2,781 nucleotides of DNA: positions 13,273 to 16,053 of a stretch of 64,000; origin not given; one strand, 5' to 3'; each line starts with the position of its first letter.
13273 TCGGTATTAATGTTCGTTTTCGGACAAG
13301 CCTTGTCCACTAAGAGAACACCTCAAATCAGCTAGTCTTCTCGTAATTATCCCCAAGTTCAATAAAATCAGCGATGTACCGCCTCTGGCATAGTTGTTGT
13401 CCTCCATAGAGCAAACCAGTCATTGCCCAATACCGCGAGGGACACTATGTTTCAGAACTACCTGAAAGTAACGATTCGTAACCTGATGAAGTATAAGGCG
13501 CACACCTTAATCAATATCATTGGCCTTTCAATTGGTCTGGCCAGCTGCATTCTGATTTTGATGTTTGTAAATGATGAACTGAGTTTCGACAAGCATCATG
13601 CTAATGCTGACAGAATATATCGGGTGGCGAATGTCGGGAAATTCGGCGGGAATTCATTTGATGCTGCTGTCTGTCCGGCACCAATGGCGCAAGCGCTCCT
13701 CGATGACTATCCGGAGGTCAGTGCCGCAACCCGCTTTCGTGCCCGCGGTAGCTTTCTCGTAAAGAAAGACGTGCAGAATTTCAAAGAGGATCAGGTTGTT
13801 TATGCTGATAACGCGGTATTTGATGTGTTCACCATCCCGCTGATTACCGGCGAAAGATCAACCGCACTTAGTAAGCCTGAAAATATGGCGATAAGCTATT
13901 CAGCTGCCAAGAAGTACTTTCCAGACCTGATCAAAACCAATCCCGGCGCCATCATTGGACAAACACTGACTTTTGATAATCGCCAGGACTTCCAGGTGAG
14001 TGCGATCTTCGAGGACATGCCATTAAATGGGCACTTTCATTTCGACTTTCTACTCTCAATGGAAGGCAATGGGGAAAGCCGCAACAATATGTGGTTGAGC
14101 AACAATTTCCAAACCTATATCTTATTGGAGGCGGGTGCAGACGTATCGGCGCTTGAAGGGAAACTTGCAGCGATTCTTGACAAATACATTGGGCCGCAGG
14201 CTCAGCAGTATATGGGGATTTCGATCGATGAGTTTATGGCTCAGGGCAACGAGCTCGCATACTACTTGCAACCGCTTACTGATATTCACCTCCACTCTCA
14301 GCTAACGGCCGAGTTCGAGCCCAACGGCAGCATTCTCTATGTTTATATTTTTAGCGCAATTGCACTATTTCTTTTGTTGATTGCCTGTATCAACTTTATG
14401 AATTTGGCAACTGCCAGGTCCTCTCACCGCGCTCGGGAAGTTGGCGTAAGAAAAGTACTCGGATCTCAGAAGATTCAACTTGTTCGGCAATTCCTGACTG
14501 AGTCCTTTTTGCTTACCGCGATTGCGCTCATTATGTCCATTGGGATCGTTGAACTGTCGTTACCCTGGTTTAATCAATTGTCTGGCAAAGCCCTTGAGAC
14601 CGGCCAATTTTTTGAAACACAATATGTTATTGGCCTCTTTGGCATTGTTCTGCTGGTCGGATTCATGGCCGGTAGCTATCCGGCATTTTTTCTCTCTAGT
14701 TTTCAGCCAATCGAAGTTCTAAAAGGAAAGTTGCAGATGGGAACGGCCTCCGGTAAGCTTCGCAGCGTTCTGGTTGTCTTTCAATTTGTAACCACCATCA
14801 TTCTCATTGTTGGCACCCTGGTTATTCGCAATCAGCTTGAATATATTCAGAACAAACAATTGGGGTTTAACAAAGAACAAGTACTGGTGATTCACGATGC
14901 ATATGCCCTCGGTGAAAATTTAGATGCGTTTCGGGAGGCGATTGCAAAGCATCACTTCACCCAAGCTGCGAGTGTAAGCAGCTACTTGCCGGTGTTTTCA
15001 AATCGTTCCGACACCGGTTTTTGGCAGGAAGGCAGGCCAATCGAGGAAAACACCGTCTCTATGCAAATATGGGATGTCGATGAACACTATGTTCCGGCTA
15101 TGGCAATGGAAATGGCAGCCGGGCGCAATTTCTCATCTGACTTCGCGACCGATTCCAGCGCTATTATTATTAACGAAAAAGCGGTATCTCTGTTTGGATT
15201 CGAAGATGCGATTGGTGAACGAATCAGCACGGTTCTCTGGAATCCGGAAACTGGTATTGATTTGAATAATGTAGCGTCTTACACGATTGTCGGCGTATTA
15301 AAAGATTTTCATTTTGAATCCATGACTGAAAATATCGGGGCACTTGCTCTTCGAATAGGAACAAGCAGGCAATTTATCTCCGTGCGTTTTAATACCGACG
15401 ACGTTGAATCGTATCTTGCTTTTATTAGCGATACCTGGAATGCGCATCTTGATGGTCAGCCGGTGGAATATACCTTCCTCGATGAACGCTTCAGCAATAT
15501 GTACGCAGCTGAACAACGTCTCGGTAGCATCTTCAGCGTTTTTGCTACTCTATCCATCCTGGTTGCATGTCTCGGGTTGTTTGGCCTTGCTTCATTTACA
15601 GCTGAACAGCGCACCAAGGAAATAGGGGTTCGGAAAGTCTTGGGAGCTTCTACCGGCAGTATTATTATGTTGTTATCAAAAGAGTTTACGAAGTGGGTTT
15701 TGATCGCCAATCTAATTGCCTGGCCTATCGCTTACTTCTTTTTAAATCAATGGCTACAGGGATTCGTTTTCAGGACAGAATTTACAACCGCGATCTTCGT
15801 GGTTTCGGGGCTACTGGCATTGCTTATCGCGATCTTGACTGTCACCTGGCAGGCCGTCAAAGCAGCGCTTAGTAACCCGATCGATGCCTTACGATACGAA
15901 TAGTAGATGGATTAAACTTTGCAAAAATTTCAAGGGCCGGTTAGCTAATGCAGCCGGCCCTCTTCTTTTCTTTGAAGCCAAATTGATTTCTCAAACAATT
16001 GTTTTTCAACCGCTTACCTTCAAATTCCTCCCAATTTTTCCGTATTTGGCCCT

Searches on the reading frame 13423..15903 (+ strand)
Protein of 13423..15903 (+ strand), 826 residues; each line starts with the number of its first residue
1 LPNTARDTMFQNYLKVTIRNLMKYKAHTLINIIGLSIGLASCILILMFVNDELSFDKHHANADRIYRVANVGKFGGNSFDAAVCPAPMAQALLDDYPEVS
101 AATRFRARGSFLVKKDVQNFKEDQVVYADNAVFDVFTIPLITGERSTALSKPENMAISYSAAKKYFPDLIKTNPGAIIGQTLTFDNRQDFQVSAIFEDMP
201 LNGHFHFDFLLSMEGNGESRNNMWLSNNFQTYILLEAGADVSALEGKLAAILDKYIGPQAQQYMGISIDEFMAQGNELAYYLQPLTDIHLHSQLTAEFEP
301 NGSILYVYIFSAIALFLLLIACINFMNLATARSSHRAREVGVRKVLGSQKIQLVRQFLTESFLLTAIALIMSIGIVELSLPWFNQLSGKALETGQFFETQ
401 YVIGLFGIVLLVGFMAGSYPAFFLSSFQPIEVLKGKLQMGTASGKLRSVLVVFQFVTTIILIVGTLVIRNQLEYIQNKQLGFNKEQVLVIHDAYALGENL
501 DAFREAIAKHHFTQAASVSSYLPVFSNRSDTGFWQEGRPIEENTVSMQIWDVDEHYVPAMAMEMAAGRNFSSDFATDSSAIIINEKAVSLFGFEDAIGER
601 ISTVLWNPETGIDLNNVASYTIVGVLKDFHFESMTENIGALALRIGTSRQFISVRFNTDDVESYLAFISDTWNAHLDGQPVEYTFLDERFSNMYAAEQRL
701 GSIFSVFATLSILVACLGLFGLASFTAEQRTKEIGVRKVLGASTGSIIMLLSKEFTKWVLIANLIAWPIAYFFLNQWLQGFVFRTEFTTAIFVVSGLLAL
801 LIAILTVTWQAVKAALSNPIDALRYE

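Call 57: search_protein_families(library=pfam, proteins=[window:13423-15903:+], max_evalue=0.001)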
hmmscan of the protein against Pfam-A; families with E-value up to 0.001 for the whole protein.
window:13423-15903:+ (826 aa): 2 families
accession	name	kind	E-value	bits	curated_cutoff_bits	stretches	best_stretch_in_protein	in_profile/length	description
PF12704.14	MacB_PCD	-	1.6e-32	114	27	2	28-250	1-206/207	MacB-like periplasmic core domain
PF02687.27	FtsX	-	2.3e-24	86.2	25.5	2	312-429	2-120/120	FtsX-like permease C-terminal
